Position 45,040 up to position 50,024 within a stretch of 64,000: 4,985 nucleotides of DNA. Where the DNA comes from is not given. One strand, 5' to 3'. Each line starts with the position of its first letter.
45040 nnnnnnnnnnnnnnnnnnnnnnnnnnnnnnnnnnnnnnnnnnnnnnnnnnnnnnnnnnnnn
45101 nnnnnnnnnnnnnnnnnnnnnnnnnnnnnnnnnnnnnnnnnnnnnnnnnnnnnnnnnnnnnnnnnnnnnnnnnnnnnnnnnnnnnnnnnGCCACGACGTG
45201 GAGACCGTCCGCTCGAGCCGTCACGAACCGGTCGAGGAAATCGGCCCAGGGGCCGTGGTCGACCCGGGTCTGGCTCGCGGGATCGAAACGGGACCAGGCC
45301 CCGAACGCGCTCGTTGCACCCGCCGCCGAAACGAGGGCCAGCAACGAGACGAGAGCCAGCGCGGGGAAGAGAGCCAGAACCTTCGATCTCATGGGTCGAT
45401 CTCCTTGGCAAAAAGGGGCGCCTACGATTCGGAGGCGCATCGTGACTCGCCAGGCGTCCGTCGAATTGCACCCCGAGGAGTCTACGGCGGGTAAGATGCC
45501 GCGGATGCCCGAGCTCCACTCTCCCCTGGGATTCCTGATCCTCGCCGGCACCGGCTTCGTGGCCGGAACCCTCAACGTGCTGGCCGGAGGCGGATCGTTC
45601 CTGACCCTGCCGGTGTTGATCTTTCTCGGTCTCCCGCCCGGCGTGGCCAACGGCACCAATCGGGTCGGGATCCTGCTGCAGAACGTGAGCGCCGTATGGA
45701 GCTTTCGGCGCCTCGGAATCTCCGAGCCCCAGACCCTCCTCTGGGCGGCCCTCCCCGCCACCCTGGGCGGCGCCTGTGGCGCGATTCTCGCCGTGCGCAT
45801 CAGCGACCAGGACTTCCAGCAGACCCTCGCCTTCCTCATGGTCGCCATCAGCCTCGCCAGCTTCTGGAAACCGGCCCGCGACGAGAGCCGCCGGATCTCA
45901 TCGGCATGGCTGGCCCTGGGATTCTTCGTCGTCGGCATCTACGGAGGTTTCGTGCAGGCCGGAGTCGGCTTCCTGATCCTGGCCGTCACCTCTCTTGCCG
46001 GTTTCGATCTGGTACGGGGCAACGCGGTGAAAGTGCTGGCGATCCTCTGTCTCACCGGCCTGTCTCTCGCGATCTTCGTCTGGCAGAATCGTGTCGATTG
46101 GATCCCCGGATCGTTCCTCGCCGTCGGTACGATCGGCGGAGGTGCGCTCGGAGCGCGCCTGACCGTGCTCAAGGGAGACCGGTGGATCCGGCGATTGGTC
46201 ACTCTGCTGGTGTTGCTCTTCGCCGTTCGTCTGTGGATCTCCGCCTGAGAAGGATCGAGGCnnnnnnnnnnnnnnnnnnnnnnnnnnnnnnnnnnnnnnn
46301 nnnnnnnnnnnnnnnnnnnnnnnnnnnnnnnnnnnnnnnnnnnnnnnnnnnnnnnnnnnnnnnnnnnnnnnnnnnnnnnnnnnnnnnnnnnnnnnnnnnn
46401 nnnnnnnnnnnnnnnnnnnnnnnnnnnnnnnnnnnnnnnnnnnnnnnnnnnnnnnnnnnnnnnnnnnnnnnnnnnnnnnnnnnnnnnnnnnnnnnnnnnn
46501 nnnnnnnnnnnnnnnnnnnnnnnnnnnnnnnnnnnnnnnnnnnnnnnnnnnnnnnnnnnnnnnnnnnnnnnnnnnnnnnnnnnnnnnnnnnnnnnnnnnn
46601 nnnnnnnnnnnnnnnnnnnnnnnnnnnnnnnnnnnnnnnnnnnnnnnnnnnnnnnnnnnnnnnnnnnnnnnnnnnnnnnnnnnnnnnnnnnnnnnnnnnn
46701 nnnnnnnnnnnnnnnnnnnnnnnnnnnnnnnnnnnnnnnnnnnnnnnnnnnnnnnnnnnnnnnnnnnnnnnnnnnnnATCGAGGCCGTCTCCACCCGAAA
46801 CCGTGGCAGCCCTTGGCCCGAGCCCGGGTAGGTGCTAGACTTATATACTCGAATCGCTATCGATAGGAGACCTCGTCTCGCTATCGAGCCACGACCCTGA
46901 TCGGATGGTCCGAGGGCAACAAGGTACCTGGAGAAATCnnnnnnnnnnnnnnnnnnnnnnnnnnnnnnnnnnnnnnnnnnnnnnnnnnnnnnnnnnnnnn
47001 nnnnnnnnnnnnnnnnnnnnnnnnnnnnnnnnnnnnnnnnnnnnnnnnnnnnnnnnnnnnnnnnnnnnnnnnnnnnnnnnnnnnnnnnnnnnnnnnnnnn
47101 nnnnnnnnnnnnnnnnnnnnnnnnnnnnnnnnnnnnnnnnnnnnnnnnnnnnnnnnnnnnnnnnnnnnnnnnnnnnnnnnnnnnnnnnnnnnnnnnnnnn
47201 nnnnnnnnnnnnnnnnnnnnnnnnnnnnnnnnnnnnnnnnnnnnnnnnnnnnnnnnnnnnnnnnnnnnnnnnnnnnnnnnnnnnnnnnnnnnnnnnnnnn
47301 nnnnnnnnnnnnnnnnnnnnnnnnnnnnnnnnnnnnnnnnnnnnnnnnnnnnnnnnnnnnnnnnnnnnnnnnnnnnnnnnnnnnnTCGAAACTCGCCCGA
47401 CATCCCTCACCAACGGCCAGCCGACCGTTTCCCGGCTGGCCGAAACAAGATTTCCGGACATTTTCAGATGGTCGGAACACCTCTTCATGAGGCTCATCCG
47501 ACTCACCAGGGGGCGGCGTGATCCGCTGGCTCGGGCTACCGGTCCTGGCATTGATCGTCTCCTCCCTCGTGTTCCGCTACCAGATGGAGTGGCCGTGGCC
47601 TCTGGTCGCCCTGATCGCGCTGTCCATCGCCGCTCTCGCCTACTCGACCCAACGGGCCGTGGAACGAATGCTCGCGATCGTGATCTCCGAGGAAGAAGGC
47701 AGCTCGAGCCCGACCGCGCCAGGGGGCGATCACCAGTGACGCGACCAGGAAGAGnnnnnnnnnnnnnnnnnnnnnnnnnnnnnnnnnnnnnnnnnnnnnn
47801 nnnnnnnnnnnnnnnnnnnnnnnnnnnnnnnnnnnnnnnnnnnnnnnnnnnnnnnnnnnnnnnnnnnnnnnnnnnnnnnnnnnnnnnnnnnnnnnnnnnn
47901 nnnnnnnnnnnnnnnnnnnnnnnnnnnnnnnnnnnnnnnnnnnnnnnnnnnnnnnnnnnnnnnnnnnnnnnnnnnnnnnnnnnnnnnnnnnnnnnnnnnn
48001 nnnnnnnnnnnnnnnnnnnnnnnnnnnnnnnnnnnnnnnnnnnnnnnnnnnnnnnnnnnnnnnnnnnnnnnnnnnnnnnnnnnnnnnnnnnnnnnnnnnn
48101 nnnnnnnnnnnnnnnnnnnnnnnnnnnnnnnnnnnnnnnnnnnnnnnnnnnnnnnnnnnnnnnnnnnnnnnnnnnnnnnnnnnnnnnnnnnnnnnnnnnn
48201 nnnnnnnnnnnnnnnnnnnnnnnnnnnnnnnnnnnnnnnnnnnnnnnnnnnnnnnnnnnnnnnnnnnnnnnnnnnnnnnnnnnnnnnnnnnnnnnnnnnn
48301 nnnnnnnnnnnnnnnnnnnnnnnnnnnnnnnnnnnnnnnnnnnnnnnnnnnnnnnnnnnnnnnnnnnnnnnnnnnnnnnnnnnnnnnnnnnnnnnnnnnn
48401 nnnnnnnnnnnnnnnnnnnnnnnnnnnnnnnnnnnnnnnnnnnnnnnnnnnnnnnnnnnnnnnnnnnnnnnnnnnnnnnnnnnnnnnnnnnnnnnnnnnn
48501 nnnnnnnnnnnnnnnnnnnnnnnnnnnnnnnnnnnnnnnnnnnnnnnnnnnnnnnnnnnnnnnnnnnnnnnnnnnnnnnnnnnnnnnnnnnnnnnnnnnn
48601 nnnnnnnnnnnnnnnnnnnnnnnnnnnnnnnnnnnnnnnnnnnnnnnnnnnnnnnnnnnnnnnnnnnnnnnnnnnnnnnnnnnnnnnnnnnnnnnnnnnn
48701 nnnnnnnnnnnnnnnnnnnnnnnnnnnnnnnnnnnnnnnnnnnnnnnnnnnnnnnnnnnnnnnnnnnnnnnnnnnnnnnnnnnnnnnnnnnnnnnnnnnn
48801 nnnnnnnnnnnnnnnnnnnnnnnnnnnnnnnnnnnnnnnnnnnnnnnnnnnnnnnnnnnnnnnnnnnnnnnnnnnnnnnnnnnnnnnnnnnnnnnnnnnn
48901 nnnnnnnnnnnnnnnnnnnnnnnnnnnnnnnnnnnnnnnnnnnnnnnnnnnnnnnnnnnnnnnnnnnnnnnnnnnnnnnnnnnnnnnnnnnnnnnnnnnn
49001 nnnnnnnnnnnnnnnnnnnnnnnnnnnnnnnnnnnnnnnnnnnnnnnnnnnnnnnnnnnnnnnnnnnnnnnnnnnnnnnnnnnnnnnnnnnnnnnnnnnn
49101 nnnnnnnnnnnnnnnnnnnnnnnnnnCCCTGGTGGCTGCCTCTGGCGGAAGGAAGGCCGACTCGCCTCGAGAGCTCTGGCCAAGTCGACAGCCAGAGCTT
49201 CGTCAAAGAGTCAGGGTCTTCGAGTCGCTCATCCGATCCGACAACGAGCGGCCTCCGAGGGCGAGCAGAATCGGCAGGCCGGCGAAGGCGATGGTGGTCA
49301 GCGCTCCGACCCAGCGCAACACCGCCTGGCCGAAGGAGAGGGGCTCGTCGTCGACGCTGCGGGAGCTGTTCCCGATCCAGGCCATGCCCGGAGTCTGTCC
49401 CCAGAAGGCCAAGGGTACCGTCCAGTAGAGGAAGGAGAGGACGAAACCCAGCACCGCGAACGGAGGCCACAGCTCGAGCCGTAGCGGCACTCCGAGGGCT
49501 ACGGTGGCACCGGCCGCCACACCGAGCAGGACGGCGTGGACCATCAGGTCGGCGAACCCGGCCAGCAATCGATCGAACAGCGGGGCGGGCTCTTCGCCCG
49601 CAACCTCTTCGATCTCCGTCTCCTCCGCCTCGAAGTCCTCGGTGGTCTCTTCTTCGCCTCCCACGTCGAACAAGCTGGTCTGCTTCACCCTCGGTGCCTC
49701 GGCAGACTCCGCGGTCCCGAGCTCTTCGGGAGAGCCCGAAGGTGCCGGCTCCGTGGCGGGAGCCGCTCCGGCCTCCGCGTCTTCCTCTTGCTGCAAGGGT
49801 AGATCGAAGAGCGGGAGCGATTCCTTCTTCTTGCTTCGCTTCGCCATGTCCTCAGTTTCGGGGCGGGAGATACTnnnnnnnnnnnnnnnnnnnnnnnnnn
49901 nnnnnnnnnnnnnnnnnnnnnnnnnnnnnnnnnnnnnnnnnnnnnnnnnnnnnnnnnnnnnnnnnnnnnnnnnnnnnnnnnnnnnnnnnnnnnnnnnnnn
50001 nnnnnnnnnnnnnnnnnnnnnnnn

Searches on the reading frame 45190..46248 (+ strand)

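Call 71: search_protein_families(library=pfam, proteins=[window:45190-46248:+], max_evalue=0.00001)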
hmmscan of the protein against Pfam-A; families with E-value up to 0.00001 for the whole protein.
window:45190-46248:+ (352 aa): 1 family
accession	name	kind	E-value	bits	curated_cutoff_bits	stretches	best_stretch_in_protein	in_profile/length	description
PF01925.25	TauE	-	2.2e-40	139.2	32.6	1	118-348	1-237/237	Sulfite exporter TauE/SafE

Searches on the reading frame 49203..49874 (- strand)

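Call 72: search_protein_families(library=pfam, proteins=[window:49203-49874:-], max_evalue=0.00001)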
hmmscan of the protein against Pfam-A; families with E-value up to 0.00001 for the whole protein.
window:49203-49874:- (223 aa): 1 family
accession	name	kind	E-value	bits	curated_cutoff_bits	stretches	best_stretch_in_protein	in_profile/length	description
PF06271.18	RDD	-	2.2e-12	47.9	24.1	1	96-206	1-123/137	RDD family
